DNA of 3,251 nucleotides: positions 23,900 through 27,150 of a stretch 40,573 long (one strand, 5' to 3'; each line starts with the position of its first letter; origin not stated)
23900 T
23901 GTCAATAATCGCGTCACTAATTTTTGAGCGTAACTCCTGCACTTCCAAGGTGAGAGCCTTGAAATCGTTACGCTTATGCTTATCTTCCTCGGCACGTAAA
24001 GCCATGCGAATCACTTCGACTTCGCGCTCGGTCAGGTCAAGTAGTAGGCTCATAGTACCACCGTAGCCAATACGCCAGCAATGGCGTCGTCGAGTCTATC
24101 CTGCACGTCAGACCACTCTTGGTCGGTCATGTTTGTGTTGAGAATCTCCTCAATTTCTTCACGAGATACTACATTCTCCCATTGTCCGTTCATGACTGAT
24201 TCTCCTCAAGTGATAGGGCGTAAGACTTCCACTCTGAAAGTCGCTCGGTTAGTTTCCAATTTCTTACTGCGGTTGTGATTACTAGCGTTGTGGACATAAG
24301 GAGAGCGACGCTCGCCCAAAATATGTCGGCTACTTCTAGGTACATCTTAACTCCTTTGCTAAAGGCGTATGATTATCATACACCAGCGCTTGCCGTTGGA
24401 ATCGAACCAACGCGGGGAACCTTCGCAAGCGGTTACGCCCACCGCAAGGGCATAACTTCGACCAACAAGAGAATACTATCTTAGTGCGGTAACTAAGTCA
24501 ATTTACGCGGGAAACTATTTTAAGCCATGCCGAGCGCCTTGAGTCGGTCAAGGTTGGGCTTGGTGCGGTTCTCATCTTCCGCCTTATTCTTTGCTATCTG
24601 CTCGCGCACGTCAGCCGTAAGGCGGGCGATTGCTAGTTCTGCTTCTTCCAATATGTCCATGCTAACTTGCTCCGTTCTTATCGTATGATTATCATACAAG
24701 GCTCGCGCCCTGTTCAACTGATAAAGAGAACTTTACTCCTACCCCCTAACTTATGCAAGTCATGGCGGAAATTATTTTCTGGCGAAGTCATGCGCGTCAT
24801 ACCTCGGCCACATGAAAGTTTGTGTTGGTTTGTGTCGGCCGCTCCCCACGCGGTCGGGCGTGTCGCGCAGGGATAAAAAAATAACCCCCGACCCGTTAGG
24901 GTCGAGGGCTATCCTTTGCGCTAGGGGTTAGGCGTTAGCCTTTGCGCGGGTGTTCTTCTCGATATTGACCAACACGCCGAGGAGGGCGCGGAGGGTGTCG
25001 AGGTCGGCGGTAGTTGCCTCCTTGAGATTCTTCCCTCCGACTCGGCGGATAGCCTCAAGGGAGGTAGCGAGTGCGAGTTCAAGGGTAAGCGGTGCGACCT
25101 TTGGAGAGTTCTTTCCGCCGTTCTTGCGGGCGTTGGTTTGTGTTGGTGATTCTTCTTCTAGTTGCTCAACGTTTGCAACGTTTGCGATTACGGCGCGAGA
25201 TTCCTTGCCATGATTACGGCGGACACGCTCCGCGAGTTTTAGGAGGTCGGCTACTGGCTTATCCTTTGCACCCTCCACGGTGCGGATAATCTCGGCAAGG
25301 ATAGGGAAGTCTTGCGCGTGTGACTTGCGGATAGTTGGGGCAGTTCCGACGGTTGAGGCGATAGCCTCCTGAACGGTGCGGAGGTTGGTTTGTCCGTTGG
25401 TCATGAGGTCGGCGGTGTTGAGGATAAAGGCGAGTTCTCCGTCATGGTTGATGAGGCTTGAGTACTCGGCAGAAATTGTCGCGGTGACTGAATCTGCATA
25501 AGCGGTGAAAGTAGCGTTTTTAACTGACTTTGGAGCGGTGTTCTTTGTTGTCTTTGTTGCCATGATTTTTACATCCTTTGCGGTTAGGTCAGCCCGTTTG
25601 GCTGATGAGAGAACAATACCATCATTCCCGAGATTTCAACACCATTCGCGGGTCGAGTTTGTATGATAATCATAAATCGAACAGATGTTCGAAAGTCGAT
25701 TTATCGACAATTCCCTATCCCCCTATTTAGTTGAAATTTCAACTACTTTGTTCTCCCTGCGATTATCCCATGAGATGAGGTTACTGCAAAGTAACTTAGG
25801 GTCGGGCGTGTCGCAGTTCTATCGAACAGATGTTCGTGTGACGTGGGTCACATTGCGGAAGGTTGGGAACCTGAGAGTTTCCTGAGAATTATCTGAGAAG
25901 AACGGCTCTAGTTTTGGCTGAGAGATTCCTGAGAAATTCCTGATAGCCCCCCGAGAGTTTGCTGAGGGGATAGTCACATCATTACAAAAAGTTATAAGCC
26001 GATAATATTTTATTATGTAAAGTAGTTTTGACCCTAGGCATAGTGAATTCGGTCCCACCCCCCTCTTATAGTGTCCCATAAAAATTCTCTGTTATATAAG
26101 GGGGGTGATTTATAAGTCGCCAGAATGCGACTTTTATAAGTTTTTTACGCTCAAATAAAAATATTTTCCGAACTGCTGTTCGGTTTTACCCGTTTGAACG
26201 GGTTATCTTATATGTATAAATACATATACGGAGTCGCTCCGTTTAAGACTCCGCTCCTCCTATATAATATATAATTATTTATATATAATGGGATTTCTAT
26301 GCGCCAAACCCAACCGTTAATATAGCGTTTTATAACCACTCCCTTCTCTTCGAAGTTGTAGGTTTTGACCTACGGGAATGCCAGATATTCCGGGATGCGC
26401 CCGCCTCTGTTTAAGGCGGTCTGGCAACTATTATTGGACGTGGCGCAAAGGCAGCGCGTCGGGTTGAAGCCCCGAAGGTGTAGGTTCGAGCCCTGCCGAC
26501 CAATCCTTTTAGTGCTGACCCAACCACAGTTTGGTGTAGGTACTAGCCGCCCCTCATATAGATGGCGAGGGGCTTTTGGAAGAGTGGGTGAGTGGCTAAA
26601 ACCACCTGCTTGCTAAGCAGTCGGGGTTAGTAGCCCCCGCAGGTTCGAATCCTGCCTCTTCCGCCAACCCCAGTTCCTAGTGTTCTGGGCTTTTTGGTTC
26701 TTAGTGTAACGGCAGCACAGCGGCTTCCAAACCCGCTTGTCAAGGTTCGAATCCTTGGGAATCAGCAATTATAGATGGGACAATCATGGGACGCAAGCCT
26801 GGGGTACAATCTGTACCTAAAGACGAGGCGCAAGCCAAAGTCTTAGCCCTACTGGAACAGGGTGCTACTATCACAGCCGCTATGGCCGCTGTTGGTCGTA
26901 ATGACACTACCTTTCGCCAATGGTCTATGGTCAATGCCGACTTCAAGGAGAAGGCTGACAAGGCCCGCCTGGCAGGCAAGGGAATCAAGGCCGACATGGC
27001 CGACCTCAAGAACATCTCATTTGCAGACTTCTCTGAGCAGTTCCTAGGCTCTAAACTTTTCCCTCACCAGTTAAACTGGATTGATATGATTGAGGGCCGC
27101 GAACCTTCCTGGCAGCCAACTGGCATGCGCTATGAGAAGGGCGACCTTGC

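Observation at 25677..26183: Three host LexA (SOS) boxes in the main control region of a phage with no recognisable repressor or integrase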

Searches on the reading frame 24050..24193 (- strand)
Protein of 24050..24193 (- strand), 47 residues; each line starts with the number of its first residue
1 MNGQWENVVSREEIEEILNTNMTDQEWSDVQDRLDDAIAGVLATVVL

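Call 42: search_protein_families(library=pfam, max_evalue=0.1, proteins=[window:24050-24193:-])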
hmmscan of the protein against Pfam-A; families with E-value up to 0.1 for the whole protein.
window:24050-24193:- (47 aa): 2 families
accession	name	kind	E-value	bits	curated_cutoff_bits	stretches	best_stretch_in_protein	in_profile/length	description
PF20332.3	DUF6627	-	0.054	14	27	1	9-46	61-100/125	Family of unknown function (DUF6627)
PF19585.4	DUF6092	-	0.089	13.5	28.7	1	10-42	53-83/86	Family of unknown function (DUF6092)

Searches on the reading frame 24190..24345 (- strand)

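Call 42: search_protein_families(library=pfam, max_evalue=0.1, proteins=[window:24190-24345:-])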
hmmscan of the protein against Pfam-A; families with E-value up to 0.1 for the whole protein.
window:24190-24345:- (51 aa): 1 family
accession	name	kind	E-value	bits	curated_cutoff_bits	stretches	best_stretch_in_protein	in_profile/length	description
PF07444.16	Ycf66_N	-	0.029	14.9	22.3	1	6-25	28-47/76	Ycf66 protein N-terminus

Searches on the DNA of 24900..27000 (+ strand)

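Call 4: search_dna_similar(query=window:24900-27000:+, collection=phages, mode=distant, max_rows=30)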
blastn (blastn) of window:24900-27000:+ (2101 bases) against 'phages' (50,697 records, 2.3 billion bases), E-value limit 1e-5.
Records with a match: 4; places in all: 4; records where one place covers at least 80% of the query: 0.
Best place of each record, by identity: 80-90% 1; 60-80% 3.
By first word of the organism name: Caudovirales 2; Stenotrophomonas 1; Pseudomonas 1.
By host as written in the record: - 2; Stenotrophomonas maltophilia 1; Pseudomonas fluorescens Migula 1.
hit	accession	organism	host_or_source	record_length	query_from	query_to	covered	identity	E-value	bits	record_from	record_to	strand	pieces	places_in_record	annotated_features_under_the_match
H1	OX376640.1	Caudovirales sp. ct2KA10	-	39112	1887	2096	10%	71.8%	1e-21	111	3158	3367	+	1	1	record has no annotation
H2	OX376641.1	Caudovirales sp. ct2KA10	-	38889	1887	2096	10%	70.4%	3e-17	98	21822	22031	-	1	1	record has no annotation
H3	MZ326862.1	Stenotrophomonas phage Summit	Stenotrophomonas maltophilia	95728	1677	1767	4%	76.1%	2e-6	62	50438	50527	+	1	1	tRNA-Ser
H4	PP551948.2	Pseudomonas phage UNO-G1W1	Pseudomonas fluorescens Migula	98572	1802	1859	3%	85.0%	2e-6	62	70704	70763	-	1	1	tRNA-Trp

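Call 23: search_rna_families(source=window, start=25400, end=26900, threshold=evalue, max_evalue=1)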
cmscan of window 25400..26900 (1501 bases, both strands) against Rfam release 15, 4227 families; matches with E-value up to 1: 4.
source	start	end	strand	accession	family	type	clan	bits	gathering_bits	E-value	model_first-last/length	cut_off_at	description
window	26434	26504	+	RF00005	tRNA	Gene; tRNA;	CL00001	56.6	29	3.6e-11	1-71/71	no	tRNA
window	26578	26663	+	RF00005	tRNA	Gene; tRNA;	CL00001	55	29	9.6e-11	1-71/71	no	tRNA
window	26695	26765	+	RF00005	tRNA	Gene; tRNA;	CL00001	47.7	29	1e-08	1-71/71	no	tRNA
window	26613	26663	-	RF04351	Plastid-psbl-rps4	Cis-reg;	-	28.5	68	0.0017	1-53/53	no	Plastid-psbl-rps4 3UTR RNA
